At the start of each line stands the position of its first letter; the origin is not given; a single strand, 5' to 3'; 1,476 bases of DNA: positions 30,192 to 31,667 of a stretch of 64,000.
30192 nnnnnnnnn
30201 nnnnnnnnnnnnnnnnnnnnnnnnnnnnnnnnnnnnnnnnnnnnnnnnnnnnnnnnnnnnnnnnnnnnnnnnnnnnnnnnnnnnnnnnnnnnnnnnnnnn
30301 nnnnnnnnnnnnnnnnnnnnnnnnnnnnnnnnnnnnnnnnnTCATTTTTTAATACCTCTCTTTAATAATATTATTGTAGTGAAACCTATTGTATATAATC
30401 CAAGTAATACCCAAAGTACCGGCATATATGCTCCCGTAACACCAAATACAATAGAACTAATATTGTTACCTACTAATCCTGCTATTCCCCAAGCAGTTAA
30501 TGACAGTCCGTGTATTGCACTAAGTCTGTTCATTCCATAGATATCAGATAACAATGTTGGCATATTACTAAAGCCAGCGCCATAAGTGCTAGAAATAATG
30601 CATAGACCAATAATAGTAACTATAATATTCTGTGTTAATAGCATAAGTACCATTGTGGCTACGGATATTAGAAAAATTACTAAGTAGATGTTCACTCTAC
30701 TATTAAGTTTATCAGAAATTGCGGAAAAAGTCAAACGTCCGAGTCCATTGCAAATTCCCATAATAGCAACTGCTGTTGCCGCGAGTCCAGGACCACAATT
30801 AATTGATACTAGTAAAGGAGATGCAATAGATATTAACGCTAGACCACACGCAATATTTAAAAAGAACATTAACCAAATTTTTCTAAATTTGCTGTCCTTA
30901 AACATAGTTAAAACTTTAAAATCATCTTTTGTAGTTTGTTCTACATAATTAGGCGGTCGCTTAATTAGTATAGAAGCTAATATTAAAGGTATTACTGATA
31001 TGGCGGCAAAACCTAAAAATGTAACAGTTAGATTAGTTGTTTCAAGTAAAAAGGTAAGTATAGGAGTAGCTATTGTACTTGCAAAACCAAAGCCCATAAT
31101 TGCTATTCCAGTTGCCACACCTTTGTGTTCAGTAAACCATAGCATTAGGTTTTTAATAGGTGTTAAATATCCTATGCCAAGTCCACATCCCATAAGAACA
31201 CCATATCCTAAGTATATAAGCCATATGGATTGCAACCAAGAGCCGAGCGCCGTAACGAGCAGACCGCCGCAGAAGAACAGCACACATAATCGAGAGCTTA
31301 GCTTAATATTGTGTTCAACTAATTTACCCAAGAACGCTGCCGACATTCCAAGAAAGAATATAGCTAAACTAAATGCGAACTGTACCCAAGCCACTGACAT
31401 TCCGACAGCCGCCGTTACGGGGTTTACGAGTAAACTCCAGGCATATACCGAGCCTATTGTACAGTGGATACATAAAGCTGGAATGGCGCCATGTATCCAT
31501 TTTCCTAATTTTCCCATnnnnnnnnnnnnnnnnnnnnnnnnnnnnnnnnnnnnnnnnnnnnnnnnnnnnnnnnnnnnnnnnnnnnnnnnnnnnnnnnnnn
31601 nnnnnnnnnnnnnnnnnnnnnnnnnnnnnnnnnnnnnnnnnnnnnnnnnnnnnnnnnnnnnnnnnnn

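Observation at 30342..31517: Phage-encoded OFA-family MFS transporter coupled to nrdD-nrdG: a possible formate supply for class III RNR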

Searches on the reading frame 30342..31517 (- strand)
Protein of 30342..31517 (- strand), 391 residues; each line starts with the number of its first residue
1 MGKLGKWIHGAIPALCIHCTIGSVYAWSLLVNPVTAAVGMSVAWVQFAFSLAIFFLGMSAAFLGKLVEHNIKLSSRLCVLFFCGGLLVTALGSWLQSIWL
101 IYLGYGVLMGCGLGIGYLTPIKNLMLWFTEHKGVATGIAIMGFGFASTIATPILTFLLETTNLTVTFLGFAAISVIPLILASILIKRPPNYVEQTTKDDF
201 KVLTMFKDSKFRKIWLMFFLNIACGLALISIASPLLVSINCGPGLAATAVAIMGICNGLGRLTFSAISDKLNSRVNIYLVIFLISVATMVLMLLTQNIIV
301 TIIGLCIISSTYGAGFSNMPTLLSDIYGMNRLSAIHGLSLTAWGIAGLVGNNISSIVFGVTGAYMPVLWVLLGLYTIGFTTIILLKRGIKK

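Call 4: search_protein_families(library=pfam, proteins=[window:30342-31517:-], max_evalue=0.01)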
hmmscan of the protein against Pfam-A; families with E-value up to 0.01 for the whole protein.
window:30342-31517:- (391 aa): 1 family
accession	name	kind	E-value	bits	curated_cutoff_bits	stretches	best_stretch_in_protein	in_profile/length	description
PF07690.21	MFS_1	-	4.6e-25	88.7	33.4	1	24-350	12-346/347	Major Facilitator Superfamily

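Call 5: search_protein_families(library=ncbifam, proteins=[window:30342-31517:-], max_evalue=0.01)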
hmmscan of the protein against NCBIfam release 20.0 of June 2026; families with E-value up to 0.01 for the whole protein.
window:30342-31517:- (391 aa): 5 families
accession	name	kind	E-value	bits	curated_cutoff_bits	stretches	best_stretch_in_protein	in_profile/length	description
NF049980.1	SfMCT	equivalog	1.8e-77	260.6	320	1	12-373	6-377/378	L-lactate MFS transporter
TIGR00890.1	2A0111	subfamily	4.8e-48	164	374.85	1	14-366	9-363/377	oxalate/formate antiport family MFS transporter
TIGR04259.1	oxa_formateAnti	equivalog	9.7e-32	110.3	335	1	6-384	1-391/405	oxalate/formate MFS antiporter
TIGR00880.1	2_A_01_02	superfamily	2e-06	27.9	131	1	256-385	6-138/141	multidrug resistance protein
TIGR00892.1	2A0113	subfamily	0.0023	16.7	586.1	1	82-202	88-209/455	monocarboxylate transporter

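Call 6: search_dna_similar(query=window:30342-31517:-, collection=phages, mode=protein, max_rows=40)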
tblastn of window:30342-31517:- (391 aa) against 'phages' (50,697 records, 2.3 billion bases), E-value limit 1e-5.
Records with a match: 6; places in all: 6; records where one place covers at least 80% of the query: 6.
Best place of each record, by identity: <60% 6.
By first word of the organism name: Listeria 4; Bacteriophage 1; Salmonella 1.
By host as written in the record: Listeria monocytogenes 4; - 1; Salmonella enterica subsp. enterica serovar Kentucky 1.
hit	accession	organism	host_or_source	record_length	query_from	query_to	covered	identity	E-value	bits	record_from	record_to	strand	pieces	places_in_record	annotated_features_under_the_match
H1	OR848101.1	Listeria phage LM 4-14-1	Listeria monocytogenes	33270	19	391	95%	26.9%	6e-20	98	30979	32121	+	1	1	record has no annotation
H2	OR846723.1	Listeria phage LM 4-11-1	Listeria monocytogenes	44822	19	391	95%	26.9%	6e-20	98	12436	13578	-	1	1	record has no annotation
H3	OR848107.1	Listeria phage LM 4-14-1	Listeria monocytogenes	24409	19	391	95%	26.7%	9e-21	100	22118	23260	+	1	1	record has no annotation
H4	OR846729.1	Listeria phage LM 4-11-1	Listeria monocytogenes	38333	19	391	95%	26.7%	9e-21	100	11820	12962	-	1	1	record has no annotation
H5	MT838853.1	Bacteriophage sp.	human fecal samples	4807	1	378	97%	25.8%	6e-18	92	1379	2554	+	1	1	record has no annotation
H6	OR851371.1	Salmonella phage S.Kent 1-2-1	Salmonella enterica subsp. enterica ...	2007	15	387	95%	21.8%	1e-16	87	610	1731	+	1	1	record has no annotation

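Call 11: search_protein_families(library=phrogs, proteins=[window:30342-31517:-], max_evalue=0.00001)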
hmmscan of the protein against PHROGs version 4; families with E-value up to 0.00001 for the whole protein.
window:30342-31517:- (391 aa): 1 family
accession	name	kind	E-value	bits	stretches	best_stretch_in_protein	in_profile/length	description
phrog_2034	-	unknown function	1.5e-13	51.1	1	32-387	38-395/406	-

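Call 13: find_homologous_proteins(query=window:30342-31517:-, max_evalue=1e-10)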
Query window:30342-31517:- (391 aa): 7372 proteins with E <= 1e-10 among 8000 candidates; the best 120 are listed.
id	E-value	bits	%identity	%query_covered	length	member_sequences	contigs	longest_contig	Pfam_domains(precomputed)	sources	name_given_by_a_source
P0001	5.3e-246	834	99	100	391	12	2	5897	PF07690.22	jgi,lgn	jgi:OFA family oxalate/formate antiporter-like MFS transporter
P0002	6.0e-221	752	88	99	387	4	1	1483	PF07690.22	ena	-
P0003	8.5e-142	491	61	97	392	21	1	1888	PF07690.22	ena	-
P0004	1.2e-138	481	61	100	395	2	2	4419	PF07690.22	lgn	-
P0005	3.5e-127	443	57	96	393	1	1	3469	PF07690.22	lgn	-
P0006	7.5e-127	442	58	96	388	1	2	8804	PF07690.22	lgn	-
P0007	2.5e-126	440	55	100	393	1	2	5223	PF07690.22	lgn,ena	-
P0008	3.3e-126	440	56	100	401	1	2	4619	PF07690.22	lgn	-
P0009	8.0e-126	439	55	98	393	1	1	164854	PF07690.22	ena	-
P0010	9.5e-126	438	56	97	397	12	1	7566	PF07690.22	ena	-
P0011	4.2e-125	436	54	98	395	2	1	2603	PF07690.22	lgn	-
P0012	1.1e-124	435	56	98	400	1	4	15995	PF07690.22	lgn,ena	-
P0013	2.1e-124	434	56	98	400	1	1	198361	PF07690.22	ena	-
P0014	2.1e-124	434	56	98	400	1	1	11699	PF07690.22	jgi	-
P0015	2.3e-124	434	55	99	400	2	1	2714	PF07690.22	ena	-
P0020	1.6e-123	431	54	99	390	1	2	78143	PF07690.22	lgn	-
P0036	2.6e-121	424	55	98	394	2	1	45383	PF07690.22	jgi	jgi:OFA family oxalate/formate antiporter-like MFS transporter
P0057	1.6e-119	418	54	96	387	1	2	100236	PF07690.22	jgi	jgi:OFA family oxalate/formate antiporter-like MFS transporter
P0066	5.5e-119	416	53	99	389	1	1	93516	PF07690.22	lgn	-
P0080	2.2e-118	414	54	99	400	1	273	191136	PF07690.22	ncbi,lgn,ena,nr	ncbi:MAG TPA: OFA family MFS transporter [Firmicutes bacterium]|nr:OFA family MFS transporter [Bacil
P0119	1.8e-117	411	53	99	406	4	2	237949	PF07690.22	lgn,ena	-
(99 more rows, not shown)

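Call 14: find_related_loci(query=window:30342-31517:-, collection=viral_contigs, flank=8000)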
Query window:30342-31517:- (391 aa) in viral_contigs; peptide patterns used: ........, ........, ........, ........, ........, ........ (x = any residue, [..] = any of these).
7 stretches matched a pattern, but none encodes a relative of the query by tblastn (E <= 1e-3).

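Call 15: find_encoding_contigs(protein=P0001, flank=10000, max_places=6)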
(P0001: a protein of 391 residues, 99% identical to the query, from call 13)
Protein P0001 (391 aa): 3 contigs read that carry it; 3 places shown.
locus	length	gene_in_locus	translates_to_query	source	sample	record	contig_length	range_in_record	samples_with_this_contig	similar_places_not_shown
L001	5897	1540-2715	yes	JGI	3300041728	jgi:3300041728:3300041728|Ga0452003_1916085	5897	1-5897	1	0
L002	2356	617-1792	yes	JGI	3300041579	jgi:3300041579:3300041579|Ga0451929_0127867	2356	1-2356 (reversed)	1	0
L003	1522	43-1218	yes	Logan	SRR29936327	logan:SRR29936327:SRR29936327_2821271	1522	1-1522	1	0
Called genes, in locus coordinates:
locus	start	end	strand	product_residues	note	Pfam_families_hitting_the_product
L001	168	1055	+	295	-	PF11230:YjjI-like (weak), PF13597:NRDD, PF01228:Gly_radical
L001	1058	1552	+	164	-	PF13353:Fer4_12, PF04055:Radical_SAM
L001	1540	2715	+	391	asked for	PF07690:MFS_1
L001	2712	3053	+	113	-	-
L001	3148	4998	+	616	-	PF02518:HATPase_c, PF00204:DNA_gyraseB, PF01751:Toprim, PF00986:DNA_gyraseB_C (weak)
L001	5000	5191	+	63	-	-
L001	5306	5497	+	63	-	-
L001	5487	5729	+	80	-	-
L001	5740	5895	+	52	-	?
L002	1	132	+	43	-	?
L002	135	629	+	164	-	PF13353:Fer4_12, PF04055:Radical_SAM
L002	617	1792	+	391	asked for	PF07690:MFS_1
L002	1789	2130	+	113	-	-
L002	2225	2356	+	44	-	?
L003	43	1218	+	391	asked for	PF07690:MFS_1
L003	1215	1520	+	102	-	?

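Call 16: find_encoding_contigs(protein=P0006, flank=10000, max_places=4)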
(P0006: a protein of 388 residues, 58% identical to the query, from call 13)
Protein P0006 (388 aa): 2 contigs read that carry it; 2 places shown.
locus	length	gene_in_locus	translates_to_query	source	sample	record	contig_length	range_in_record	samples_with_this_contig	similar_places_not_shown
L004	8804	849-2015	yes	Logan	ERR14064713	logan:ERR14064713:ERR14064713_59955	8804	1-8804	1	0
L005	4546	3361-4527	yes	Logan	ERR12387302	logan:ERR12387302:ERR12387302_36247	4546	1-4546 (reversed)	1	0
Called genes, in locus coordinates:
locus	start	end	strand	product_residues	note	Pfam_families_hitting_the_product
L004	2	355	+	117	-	?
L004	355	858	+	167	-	PF13353:Fer4_12, PF04055:Radical_SAM (weak)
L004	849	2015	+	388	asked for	PF07690:MFS_1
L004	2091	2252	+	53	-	-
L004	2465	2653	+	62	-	-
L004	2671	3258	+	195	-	-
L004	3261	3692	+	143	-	PF00692:dUTPase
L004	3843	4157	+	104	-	-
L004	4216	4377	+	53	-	-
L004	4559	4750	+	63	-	-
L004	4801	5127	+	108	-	-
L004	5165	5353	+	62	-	-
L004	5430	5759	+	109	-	-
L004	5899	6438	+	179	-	PF01555:N6_N4_Mtase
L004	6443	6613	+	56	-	-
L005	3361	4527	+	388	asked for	PF07690:MFS_1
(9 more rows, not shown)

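Call 17: find_encoding_contigs(protein=P0004, flank=10000, max_places=4)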
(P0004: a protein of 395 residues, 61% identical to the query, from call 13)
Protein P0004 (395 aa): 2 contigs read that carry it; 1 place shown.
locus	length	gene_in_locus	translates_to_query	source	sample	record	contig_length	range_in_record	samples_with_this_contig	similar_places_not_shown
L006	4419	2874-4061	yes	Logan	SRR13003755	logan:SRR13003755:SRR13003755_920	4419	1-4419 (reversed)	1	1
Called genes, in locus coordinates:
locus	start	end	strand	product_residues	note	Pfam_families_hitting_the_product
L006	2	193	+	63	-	?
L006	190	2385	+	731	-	PF03477:ATP-cone, PF13597:NRDD, PF01228:Gly_radical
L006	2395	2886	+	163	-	PF13353:Fer4_12, PF04055:Radical_SAM (weak)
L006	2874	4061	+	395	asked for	PF07690:MFS_1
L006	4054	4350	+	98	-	-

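Call 19: find_encoding_contigs(protein=P0080, flank=8000, max_places=4)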
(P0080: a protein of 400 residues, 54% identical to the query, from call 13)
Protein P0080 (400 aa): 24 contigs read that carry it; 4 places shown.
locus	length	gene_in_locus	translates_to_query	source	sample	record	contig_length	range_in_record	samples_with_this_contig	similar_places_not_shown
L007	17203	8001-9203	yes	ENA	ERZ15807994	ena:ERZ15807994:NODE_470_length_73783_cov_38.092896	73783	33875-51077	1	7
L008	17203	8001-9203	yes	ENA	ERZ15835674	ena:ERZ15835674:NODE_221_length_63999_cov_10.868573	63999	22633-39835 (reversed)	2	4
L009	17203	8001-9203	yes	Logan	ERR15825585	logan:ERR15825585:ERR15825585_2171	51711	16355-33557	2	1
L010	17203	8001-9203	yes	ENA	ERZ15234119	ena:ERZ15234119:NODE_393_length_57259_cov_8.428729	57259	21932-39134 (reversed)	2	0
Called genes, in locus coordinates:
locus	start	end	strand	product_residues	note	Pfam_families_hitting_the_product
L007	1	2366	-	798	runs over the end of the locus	PF23139:OB_YrrC, PF14490:HHH_RecD2, PF13086:AAA_11 (weak), PF13245:AAA_19, PF13604:AAA_30, PF01443:Viral_helicase1 (faint), PF18335:SH3_13, PF13538:UvrD_C_2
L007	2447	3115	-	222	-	-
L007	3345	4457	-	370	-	PF02540:NAD_synthase (weak), PF02568:ThiI (faint), PF03054:tRNA_Me_trans, PF20259:tRNA_Me_trans_M, PF20258:tRNA_Me_trans_C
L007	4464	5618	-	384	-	PF00266:Aminotran_5, PF01041:DegT_DnrJ_EryC1 (weak), PF01212:Beta_elim_lyase (weak)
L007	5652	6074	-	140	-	PF02082:Rrf2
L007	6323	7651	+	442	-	PF05496:RuvB_N, PF00004:AAA, PF16193:AAA_assoc_2, PF12002:MgsA_C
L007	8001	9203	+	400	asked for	PF07690:MFS_1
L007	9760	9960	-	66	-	-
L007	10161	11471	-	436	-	PF01595:CNNM, PF00571:CBS (faint), PF03471:CorC_HlyC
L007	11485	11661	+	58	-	-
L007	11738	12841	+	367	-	PF00512:HisKA, PF02518:HATPase_c, PF14501:HATPase_c_5 (weak)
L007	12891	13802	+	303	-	PF08443:RimK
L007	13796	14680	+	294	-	PF02955:GSH-S_ATP (faint), PF08443:RimK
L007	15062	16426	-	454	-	PF00696:AA_kinase, PF13840:ACT_7, PF01842:ACT (weak), PF22468:ACT_9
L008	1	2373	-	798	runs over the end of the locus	PF23139:OB_YrrC, PF14490:HHH_RecD2, PF13086:AAA_11 (weak), PF13245:AAA_19, PF13604:AAA_30, PF01443:Viral_helicase1 (faint), PF18335:SH3_13, PF13538:UvrD_C_2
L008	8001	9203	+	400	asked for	PF07690:MFS_1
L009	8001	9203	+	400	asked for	PF07690:MFS_1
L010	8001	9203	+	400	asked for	PF07690:MFS_1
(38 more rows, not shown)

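Call 20: find_encoding_contigs(protein=P0013, flank=8000, max_places=3)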
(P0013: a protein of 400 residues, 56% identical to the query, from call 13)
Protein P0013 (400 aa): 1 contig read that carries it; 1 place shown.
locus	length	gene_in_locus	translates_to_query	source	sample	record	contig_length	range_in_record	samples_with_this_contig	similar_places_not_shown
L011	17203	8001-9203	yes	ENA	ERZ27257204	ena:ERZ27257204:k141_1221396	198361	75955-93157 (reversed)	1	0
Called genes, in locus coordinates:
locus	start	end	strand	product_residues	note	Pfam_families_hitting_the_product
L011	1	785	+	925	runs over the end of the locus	PF00176:SNF2-rel_dom, PF13392:HNH_3 (weak), PF00271:Helicase_C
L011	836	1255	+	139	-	-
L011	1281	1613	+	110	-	-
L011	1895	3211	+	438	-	-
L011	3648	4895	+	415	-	PF14239:RRXRR, PF01844:HNH, PF14279:HNH_5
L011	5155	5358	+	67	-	PF13192:Thioredoxin_3 (weak)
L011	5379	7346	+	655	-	PF13597:NRDD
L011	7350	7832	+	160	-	PF13353:Fer4_12 (weak)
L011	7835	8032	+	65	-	PF02943:FeThRed_B (faint)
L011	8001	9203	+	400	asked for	PF07690:MFS_1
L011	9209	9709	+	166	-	-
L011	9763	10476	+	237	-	PF01695:IstB_IS21 (weak)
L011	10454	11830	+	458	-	PF13481:AAA_25 (faint), PF03796:DnaB_C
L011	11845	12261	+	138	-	PF14359:DUF4406 (weak)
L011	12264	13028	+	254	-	PF13847:Methyltransf_31 (faint), PF01555:N6_N4_Mtase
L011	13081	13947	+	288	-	PF01555:N6_N4_Mtase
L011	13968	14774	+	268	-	PF01555:N6_N4_Mtase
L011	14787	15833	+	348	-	PF01751:Toprim (weak), PF13155:Toprim_2, PF13662:Toprim_4 (weak)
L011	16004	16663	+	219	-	-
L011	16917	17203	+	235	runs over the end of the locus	-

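Call 37: find_related_loci(query=A1, collection=viral_contigs, flank=10000)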
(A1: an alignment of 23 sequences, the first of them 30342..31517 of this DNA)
Query A1 (391 aa) in viral_contigs; peptide patterns used: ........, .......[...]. (x = any residue, [..] = any of these).
191 stretches matched a pattern; 75 encode a relative of the query (tblastn E <= 1e-3); 73 distinct loci.
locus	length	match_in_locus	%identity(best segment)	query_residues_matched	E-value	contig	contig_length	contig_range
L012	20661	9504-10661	53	5-391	2e-125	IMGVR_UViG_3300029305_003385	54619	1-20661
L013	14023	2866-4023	53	5-391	2e-125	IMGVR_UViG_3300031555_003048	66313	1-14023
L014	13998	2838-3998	51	3-391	1e-124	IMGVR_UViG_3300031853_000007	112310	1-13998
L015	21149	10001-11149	55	5-386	7e-123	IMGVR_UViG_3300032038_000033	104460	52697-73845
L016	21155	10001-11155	53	8-389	5e-118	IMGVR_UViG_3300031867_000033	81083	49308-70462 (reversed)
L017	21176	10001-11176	49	3-381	6e-114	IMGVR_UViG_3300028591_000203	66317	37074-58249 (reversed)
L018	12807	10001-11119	53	4-378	5e-112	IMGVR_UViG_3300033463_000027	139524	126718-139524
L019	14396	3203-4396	46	6-390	5e-102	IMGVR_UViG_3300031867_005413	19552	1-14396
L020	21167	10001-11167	47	6-377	1e-97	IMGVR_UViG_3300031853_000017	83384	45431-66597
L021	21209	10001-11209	46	6-388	8e-97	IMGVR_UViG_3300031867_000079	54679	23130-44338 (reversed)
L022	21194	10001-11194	45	6-391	5e-96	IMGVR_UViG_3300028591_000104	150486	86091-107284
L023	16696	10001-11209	45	6-388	5e-95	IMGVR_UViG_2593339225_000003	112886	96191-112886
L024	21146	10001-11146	45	6-377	3e-94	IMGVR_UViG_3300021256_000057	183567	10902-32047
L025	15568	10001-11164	46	6-375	2e-93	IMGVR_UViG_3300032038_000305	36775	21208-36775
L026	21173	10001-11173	44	3-391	1e-91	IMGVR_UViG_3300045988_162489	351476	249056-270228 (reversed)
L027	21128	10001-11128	46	6-364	4e-91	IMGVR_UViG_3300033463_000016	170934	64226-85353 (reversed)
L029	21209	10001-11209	43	6-390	5e-91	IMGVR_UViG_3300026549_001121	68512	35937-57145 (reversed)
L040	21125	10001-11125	41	6-380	3e-79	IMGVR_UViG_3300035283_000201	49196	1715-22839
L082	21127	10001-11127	39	6-378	5e-43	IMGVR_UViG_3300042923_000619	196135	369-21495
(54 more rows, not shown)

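Call 38: find_related_loci(query=A1, collection=genome_contigs, flank=10000)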
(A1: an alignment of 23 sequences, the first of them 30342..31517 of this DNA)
Query A1 (391 aa) in genome_contigs; peptide patterns used: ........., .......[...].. (x = any residue, [..] = any of these).
600 stretches matched a pattern (row limit reached: there are more); 581 encode a relative of the query (tblastn E <= 1e-3); the best 80 are kept; 80 distinct loci.
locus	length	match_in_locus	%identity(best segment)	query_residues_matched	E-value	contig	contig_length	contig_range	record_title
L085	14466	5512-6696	52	1-387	4e-119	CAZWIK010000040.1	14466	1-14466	MAG TPA_asm: uncultured Enterobacteriaceae bacterium isolate SRP222994_co1_52 genome assembly, contig: NODE_8789_length_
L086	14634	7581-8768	54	6-387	7e-117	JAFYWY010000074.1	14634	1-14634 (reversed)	MAG: Opitutales bacterium isolate RGIG7497 Water_buffalos_Colon-5__c624927, whole genome shotgun sequence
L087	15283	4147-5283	55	6-372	6e-116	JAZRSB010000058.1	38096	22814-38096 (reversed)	MAG: Candidatus Spyradenecus sp. isolate T1900045349_YK20190039.MAGScoT_cleanbin_000017 SGB_6737_k141_26407, whole genom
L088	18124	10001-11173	46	6-391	1e-108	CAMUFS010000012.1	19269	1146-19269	MAG TPA_asm: uncultured Clostridia bacterium isolate SRR14038243_bin.47_metawrap_v1.3_MAG genome assembly, contig: NODE.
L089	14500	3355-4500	50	6-378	5e-108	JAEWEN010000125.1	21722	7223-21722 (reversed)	MAG: Bacillota bacterium isolate OH_PBlB_144 k127_265735, whole genome shotgun sequence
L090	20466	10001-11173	45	6-391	2e-101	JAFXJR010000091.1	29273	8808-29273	MAG: Lachnospiraceae bacterium isolate RGIG6476 Sheep_Rectum.Co__c2641051, whole genome shotgun sequence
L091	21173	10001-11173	45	6-391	5e-101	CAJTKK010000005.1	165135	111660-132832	MAG TPA_asm: uncultured Lachnospiraceae bacterium isolate MGBC100172 genome assembly, contig: MGBC100172.5, whole genome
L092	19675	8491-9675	45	1-390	5e-100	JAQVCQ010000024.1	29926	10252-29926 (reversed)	MAG: Lachnospiraceae bacterium isolate STD2_92 NODE_5409_length_29926_cov_29.129065_Sandtown_D2, whole genome shotgun se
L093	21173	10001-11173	44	6-391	2e-99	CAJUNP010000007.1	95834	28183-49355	MAG TPA_asm: uncultured Lachnospiraceae bacterium isolate MGBC143606 genome assembly, contig: MGBC143606.7, whole genome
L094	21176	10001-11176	45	1-377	2e-99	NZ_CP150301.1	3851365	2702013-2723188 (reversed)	Oceanobacillus sp. FSL H7-0719 chromosome, complete genome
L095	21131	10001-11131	45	6-377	5e-99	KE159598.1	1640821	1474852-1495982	Lachnospiraceae bacterium 28-4 genomic scaffold acPFn-supercont1.1, whole genome shotgun sequence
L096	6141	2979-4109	45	6-377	4e-99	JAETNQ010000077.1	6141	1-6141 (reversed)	MAG: Lachnospiraceae bacterium isolate S10_Bin3 scaffold_6222, whole genome shotgun sequence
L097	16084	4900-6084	46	1-390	1e-98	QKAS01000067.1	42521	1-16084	MAG: Clostridia bacterium isolate SZUA-378 scaffold_1572, whole genome shotgun sequence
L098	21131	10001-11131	45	6-377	8e-99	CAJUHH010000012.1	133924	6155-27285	MAG TPA_asm: uncultured Lachnospiraceae bacterium isolate MGBC132469 genome assembly, contig: MGBC132469.12, whole genom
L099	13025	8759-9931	43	6-391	8e-98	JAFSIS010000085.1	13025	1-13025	MAG: Lachnospiraceae bacterium isolate RGIG3179 Goat_Rectum.Co__c2826375, whole genome shotgun sequence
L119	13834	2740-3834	44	6-366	4e-94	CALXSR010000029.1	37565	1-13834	MAG: uncultured Clostridia bacterium isolate E03__bin212 genome assembly, contig: E03__k127_2401912, whole genome shotgu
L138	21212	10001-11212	44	6-391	1e-92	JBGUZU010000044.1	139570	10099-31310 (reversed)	MAG: Endomicrobiaceae bacterium isolate ruminal_MAG_447 ruminal_MAG_447_contig_0045, whole genome shotgun sequence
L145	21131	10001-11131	44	6-377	2e-92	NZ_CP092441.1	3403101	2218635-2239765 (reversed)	Chakrabartyella piscis strain BP5G chromosome, complete genome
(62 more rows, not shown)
